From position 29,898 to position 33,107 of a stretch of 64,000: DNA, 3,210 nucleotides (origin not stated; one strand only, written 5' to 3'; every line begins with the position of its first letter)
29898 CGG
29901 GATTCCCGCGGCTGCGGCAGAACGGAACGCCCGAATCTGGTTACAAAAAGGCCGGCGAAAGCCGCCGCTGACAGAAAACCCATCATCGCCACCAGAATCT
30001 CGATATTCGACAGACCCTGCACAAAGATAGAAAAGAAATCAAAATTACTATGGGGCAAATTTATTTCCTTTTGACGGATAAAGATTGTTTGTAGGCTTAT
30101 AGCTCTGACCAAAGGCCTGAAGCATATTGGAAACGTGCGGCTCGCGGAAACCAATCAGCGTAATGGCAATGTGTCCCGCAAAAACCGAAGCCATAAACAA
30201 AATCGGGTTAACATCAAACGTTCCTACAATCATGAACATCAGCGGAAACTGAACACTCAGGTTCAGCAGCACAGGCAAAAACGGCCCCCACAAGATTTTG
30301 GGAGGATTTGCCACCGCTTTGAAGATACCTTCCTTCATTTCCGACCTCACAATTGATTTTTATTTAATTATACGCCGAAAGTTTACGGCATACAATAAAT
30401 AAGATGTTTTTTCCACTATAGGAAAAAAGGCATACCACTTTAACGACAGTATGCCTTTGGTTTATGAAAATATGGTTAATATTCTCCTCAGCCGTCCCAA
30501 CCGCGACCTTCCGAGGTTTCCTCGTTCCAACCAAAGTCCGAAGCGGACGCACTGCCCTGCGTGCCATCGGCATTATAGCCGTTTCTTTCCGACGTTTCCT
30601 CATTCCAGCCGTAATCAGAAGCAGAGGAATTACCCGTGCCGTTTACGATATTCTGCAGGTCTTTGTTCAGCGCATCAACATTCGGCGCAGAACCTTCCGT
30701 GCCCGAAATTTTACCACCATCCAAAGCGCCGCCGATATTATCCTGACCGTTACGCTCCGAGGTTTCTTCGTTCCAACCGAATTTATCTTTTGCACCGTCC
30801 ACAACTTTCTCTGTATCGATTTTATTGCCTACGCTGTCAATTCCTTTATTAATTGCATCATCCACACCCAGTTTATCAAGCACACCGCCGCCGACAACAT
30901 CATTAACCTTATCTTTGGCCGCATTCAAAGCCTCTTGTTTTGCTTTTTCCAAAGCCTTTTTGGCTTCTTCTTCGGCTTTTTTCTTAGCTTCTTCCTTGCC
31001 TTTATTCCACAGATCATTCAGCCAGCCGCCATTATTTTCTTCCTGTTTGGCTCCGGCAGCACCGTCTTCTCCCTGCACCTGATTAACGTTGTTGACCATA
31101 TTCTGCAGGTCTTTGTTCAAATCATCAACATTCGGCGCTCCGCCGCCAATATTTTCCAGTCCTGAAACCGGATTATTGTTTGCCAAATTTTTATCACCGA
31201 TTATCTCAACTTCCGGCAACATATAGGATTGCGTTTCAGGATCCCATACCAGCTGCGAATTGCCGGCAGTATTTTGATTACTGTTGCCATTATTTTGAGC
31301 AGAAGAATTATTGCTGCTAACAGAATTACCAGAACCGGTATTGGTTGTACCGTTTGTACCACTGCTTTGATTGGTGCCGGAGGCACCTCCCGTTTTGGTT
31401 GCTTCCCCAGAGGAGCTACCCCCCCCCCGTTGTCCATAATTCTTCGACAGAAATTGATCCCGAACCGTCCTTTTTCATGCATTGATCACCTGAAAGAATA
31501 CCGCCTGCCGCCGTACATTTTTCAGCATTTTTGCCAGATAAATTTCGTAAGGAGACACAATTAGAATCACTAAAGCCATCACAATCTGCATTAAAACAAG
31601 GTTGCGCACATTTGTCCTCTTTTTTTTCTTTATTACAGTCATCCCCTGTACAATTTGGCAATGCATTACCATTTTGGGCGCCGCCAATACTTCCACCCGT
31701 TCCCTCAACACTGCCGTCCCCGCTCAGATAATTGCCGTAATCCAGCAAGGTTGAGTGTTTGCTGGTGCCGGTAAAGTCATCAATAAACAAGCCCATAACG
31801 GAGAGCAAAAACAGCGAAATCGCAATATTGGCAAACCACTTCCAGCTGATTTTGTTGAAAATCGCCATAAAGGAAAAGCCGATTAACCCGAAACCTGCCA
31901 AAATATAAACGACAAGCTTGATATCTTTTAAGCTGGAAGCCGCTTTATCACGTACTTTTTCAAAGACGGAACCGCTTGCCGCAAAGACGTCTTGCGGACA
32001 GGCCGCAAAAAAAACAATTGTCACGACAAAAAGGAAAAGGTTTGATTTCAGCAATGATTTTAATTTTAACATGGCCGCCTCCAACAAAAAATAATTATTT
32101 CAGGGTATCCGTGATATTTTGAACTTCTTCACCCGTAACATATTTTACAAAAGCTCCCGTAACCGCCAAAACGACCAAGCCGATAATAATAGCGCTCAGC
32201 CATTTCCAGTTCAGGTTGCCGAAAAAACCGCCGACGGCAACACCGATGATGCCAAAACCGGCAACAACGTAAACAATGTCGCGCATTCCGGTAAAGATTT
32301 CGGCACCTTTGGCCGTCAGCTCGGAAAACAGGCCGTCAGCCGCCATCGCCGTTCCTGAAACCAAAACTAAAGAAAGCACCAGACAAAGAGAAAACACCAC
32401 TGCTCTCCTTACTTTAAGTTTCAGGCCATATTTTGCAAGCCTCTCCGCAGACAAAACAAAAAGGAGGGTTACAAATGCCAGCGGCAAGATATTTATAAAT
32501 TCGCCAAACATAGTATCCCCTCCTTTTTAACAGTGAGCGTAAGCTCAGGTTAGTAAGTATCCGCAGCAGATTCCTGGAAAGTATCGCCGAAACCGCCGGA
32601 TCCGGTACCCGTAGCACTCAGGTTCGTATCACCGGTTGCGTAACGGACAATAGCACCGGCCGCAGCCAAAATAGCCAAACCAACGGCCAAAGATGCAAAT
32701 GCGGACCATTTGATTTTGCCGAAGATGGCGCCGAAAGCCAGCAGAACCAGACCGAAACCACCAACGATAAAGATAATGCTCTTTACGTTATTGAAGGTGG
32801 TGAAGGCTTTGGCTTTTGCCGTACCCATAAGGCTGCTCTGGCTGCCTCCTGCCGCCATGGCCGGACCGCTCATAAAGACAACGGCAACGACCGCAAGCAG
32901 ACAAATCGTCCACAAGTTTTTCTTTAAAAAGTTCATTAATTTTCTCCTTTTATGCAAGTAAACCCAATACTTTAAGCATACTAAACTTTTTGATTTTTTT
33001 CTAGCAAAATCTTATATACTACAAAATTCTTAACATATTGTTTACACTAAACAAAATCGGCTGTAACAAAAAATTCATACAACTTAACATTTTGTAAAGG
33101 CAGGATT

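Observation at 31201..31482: G10 homopolymer at the end of a VirB2-like pilin gene; a 1-nt contraction fuses it to a 244-aa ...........-repeat ORF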

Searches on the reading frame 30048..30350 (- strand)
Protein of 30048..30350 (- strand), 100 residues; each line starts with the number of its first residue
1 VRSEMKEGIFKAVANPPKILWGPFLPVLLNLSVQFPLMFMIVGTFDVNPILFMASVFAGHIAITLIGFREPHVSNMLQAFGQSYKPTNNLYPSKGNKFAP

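Call 4: search_protein_families(library=pfam, proteins=[window:30048-30350:-], max_evalue=1)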
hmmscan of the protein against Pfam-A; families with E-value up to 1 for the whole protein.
window:30048-30350:- (100 aa): 0 families

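Call 5: search_protein_families(library=ncbifam, proteins=[window:30048-30350:-], max_evalue=1)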
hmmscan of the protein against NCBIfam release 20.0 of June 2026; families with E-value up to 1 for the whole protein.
window:30048-30350:- (100 aa): 0 families

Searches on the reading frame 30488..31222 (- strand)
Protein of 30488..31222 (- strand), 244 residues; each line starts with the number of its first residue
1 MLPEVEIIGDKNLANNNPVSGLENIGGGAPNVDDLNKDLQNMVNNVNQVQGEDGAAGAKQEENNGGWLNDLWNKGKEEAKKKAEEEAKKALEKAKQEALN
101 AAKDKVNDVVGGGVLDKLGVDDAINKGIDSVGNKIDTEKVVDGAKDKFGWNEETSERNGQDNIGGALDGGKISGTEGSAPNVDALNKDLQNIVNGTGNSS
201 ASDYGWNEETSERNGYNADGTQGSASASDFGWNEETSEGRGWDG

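Call 4: search_protein_families(library=pfam, proteins=[window:30488-31222:-], max_evalue=1)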
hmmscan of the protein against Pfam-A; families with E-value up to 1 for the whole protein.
window:30488-31222:- (244 aa): 3 families
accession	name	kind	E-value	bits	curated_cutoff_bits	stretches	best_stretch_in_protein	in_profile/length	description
PF03938.19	OmpH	-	0.0048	17.5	32.4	1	32-110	35-104/141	Outer membrane protein (OmpH-like)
PF07554.19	FIVAR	-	0.094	13.8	29.2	1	79-126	13-62/71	FIVAR domain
PF08432.15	Vfa1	-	0.56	11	27.3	0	36-105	61-126/179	AAA-ATPase Vps4-associated protein 1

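Call 5: search_protein_families(library=ncbifam, proteins=[window:30488-31222:-], max_evalue=1)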
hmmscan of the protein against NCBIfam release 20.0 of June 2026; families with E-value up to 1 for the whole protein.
window:30488-31222:- (244 aa): 1 family
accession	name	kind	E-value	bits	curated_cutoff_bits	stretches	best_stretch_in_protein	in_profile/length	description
TIGR02794.1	tolA_full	equivalog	0.00068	19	59.45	1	58-105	175-217/362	cell envelope integrity protein TolA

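Call 16: find_encoding_contigs(protein=window:30488-31222:-, flank=3000, max_places=8)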
Protein window:30488-31222:- (244 aa): 18 contigs read that carry it; 8 places shown.
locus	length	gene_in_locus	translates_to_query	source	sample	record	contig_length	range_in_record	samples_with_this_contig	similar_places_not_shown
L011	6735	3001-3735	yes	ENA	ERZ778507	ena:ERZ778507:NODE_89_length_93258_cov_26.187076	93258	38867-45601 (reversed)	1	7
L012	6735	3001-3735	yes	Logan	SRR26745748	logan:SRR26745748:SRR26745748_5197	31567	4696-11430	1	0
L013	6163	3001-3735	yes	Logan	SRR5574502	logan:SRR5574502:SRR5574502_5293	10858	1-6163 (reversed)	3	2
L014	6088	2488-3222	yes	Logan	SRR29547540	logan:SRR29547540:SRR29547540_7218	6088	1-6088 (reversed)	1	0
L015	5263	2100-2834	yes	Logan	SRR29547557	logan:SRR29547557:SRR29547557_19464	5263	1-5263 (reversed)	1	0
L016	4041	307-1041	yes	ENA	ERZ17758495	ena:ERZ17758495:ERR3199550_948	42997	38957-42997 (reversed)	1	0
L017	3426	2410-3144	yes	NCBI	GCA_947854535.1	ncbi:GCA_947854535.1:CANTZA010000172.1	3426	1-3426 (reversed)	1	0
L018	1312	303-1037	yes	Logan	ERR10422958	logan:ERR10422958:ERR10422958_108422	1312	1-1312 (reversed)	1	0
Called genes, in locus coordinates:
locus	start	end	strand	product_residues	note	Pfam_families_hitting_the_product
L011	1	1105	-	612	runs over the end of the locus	-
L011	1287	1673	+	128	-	PF04956:TrbC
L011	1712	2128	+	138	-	PF04956:TrbC (weak)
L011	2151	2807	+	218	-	PF04956:TrbC (weak)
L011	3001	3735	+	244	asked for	-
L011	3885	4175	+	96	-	-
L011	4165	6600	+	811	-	PF27097:VirB4_TrbE_N (weak), PF03135:CagE_TrbE_VirB, PF19044:P-loop_TraG (faint)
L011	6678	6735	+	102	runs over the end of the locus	-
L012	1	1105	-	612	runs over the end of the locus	-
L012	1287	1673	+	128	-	PF04956:TrbC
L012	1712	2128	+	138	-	PF04956:TrbC (weak)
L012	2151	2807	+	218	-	PF04956:TrbC (weak)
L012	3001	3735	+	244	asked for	-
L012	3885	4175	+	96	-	-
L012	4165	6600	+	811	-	PF27097:VirB4_TrbE_N (weak), PF03135:CagE_TrbE_VirB, PF19044:P-loop_TraG (faint)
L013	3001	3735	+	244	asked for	-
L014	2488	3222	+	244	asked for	-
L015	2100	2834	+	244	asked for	-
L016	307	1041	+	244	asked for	-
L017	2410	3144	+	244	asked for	-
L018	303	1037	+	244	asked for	-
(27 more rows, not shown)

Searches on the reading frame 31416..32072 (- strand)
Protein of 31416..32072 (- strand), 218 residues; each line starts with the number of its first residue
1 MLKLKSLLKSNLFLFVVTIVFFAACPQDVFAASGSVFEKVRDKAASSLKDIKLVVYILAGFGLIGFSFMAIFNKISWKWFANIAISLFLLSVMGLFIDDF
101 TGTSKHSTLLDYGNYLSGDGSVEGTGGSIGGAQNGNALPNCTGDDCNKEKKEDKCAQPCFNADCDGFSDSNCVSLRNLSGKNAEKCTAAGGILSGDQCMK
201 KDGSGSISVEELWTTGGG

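Call 4: search_protein_families(library=pfam, proteins=[window:31416-32072:-], max_evalue=1)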
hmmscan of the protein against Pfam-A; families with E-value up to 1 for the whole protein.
window:31416-32072:- (218 aa): 2 families
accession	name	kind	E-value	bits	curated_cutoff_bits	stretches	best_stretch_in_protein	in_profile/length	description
PF04956.18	TrbC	-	2.2e-07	31.4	27.9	1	7-89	6-87/98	TrbC/VIRB2 pilin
PF13202.12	EF-hand_5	-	0.035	14.1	25.9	1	201-214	10-23/25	EF hand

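Call 5: search_protein_families(library=ncbifam, proteins=[window:31416-32072:-], max_evalue=1)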
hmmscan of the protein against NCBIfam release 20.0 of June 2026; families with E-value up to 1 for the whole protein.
window:31416-32072:- (218 aa): 0 families

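Call 30: list_cluster_members(proteins=[P0001, P0002, P0004, P0005, window:31416-32072:-, window:30488-31222:-])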
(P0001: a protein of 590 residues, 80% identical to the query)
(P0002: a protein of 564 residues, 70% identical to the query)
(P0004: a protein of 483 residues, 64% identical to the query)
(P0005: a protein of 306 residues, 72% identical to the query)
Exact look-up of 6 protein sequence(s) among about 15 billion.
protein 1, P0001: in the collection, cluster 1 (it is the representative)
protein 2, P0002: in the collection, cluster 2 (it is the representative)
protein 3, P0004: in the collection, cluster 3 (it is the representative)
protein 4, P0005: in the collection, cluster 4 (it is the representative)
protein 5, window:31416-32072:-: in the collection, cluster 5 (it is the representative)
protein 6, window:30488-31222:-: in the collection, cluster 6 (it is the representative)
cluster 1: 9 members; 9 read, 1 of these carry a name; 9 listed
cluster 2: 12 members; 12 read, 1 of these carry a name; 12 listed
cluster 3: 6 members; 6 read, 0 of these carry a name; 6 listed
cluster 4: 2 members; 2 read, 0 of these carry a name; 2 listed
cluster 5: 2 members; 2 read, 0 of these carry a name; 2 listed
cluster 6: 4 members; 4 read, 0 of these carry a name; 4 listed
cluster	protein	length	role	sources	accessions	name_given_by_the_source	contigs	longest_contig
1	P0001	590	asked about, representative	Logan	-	-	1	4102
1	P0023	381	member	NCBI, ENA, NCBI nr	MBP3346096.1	MAG: hypothetical protein J6L86_03580 [Alphaproteobacteria bacterium] | hypothetical protein [Alphaproteobacteria bacterium]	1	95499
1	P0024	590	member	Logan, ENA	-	-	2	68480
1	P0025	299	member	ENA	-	-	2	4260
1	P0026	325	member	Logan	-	-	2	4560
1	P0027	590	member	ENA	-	-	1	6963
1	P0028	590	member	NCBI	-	-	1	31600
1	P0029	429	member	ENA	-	-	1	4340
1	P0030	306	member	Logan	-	-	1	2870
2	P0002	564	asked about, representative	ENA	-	-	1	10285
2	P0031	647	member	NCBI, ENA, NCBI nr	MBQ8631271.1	MAG: TrbC/VirB2 family protein [Alphaproteobacteria bacterium] | TrbC/VirB2 family protein [Alphaproteobacteria bacterium]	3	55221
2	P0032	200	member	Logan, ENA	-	-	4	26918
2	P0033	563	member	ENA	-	-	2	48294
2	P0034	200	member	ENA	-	-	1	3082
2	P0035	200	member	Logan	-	-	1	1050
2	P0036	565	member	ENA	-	-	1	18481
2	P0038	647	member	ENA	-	-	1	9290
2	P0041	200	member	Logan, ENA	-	-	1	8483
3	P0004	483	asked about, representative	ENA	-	-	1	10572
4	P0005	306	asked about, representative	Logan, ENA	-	-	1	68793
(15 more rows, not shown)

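Call 33: find_encoding_contigs(protein=P0033, flank=3000, max_places=4)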
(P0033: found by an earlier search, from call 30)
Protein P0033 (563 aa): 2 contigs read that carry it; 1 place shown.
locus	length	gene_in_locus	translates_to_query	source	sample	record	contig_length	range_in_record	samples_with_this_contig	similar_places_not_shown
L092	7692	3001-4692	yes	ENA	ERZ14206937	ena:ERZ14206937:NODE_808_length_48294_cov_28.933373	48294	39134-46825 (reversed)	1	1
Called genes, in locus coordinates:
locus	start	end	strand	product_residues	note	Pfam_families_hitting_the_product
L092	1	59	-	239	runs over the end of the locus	PF10671:TcpQ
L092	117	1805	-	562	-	-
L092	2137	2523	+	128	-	PF04956:TrbC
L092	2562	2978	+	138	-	PF04956:TrbC (weak)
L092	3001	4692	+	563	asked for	PF04956:TrbC (weak)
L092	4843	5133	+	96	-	-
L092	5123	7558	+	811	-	PF27097:VirB4_TrbE_N (weak), PF03135:CagE_TrbE_VirB, PF19044:P-loop_TraG (faint)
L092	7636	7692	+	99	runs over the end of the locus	-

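Call 53: find_encoding_contigs(protein=P0036, flank=3000, max_places=4)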
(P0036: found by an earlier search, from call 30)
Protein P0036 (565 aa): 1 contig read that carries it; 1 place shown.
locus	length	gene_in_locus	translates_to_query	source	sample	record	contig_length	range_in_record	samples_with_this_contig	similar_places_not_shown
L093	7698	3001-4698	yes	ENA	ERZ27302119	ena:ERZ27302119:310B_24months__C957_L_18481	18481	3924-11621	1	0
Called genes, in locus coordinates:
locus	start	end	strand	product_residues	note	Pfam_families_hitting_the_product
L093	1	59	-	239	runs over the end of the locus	PF10671:TcpQ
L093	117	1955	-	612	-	-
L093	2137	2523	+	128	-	PF04956:TrbC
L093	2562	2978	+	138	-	PF04956:TrbC (weak)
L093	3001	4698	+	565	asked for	PF04956:TrbC (weak)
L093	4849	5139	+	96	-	-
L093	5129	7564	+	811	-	PF27097:VirB4_TrbE_N (weak), PF03135:CagE_TrbE_VirB, PF19044:P-loop_TraG (faint)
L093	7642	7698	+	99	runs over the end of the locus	-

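Call 54: find_encoding_contigs(protein=P0032, flank=3000, max_places=8)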
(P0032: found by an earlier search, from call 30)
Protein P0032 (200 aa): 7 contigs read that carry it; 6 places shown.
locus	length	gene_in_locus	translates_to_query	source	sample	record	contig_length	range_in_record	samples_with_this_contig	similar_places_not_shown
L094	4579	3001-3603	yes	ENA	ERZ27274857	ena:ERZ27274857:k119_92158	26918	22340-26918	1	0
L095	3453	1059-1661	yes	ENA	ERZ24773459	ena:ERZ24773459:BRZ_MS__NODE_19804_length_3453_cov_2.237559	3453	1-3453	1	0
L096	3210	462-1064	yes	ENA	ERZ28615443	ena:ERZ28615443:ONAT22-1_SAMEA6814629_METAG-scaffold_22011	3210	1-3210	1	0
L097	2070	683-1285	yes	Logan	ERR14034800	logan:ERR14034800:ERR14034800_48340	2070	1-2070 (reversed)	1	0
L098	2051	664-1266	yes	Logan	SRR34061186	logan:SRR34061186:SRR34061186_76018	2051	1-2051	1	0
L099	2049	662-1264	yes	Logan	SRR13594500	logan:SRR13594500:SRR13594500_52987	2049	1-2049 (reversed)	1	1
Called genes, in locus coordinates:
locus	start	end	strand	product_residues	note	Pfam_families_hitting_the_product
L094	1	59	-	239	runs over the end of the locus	PF10671:TcpQ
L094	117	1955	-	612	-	-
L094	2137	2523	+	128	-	PF04956:TrbC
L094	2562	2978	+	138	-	PF04956:TrbC (weak)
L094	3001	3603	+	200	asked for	PF04956:TrbC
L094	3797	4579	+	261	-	?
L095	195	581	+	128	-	PF04956:TrbC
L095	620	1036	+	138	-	PF04956:TrbC (weak)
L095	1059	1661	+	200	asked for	PF04956:TrbC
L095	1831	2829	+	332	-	-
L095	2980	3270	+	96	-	-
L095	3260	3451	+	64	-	?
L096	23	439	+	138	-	PF04956:TrbC (weak)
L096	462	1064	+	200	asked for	PF04956:TrbC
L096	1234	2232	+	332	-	-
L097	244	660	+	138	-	PF04956:TrbC (weak)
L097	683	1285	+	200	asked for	PF04956:TrbC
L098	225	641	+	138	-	PF04956:TrbC (weak)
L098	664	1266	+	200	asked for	PF04956:TrbC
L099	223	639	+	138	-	PF04956:TrbC (weak)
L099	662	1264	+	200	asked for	PF04956:TrbC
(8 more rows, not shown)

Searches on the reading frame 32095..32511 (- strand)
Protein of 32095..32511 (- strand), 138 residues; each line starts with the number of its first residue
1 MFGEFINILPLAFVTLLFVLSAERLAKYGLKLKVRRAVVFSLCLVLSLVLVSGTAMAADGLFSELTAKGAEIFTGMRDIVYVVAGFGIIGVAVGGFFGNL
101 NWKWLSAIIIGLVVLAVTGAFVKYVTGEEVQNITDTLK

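Call 4: search_protein_families(library=pfam, proteins=[window:32095-32511:-], max_evalue=1)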
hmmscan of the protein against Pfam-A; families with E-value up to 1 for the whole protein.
window:32095-32511:- (138 aa): 3 families
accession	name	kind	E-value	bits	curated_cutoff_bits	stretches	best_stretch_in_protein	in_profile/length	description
PF04956.18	TrbC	-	2.6e-06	28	27.9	1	34-124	7-97/98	TrbC/VIRB2 pilin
PF03896.21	TRAP_alpha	-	0.13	11.9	24.7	1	113-136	39-62/180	Translocon-associated protein (TRAP), alpha subunit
PF06781.17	CrgA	-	0.52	10.9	24.8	1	102-134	32-64/89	Cell division protein CrgA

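Call 5: search_protein_families(library=ncbifam, proteins=[window:32095-32511:-], max_evalue=1)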
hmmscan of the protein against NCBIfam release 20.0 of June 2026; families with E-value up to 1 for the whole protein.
window:32095-32511:- (138 aa): 0 families

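Call 19: find_encoding_contigs(protein=window:32095-32511:-, flank=3000, max_places=10)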
Protein window:32095-32511:- (138 aa): 22 contigs read that carry it; 10 places shown.
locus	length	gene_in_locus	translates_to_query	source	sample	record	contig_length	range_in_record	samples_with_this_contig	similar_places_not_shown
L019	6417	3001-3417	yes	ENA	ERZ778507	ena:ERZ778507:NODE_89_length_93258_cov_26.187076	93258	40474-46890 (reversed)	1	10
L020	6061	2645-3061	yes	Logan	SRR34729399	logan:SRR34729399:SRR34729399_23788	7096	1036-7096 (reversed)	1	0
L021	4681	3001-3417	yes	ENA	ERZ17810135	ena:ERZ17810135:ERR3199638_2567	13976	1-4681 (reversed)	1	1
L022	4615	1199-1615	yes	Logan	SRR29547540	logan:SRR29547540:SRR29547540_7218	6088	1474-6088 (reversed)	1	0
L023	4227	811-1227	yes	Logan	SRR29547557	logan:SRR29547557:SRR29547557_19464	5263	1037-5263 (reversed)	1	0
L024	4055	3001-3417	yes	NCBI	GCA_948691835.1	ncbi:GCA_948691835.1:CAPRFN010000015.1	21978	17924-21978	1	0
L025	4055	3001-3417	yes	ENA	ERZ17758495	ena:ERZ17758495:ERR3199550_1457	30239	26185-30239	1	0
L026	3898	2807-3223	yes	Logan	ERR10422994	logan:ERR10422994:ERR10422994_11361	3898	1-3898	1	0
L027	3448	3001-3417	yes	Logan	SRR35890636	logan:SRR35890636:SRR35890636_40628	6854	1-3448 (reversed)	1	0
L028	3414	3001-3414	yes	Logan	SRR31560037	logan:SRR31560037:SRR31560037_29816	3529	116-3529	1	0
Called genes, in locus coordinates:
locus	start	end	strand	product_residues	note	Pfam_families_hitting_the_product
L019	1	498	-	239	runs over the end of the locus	PF10671:TcpQ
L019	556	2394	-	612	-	-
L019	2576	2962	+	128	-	PF04956:TrbC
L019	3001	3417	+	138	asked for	PF04956:TrbC (weak)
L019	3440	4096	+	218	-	PF04956:TrbC (weak)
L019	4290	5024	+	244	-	-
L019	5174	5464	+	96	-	-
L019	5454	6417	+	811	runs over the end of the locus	PF27097:VirB4_TrbE_N (weak), PF03135:CagE_TrbE_VirB, PF19044:P-loop_TraG (faint)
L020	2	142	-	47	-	?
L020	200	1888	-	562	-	-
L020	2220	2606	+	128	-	PF04956:TrbC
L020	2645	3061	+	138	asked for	PF04956:TrbC (weak)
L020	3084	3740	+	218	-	PF04956:TrbC (weak)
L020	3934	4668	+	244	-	-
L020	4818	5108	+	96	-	-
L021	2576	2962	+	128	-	PF04956:TrbC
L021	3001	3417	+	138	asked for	PF04956:TrbC (weak)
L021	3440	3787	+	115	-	PF04956:TrbC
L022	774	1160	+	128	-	PF04956:TrbC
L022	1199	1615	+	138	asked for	PF04956:TrbC (weak)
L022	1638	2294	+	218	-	PF04956:TrbC (weak)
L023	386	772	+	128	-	PF04956:TrbC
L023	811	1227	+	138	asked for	PF04956:TrbC (weak)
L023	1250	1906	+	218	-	PF04956:TrbC (weak)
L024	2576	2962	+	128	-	PF04956:TrbC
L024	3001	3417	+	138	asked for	PF04956:TrbC (weak)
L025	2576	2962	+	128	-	PF04956:TrbC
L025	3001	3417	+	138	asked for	PF04956:TrbC (weak)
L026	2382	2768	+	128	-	PF04956:TrbC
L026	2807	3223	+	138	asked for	PF04956:TrbC (weak)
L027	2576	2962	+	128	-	PF04956:TrbC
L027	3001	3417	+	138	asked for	PF04956:TrbC (weak)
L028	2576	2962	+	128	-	PF04956:TrbC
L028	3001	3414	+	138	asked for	PF04956:TrbC (weak)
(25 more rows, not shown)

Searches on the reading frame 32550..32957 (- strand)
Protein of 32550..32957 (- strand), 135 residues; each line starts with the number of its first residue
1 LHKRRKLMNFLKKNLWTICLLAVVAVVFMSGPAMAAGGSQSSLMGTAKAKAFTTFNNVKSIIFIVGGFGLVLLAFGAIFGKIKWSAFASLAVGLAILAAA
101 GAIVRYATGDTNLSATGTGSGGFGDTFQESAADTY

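Call 4: search_protein_families(library=pfam, proteins=[window:32550-32957:-], max_evalue=1)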
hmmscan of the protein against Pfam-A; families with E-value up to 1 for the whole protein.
window:32550-32957:- (135 aa): 2 families
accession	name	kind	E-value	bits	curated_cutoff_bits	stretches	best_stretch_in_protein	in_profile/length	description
PF04956.18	TrbC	-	5.6e-10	39.8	27.9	1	9-106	2-97/98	TrbC/VIRB2 pilin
PF20584.3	DUF6787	-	0.059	14.2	27.5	1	42-83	22-62/79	Family of unknown function (DUF6787)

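Call 5: search_protein_families(library=ncbifam, proteins=[window:32550-32957:-], max_evalue=1)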
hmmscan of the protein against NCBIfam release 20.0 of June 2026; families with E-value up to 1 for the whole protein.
window:32550-32957:- (135 aa): 1 family
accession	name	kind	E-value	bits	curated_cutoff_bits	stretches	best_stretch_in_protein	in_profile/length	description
NF033899.1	T4SS_pilin_TrwL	exception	0.036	14.4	100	1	12-104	10-97/103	VirB2 family type IV secretion system major pilin TrwL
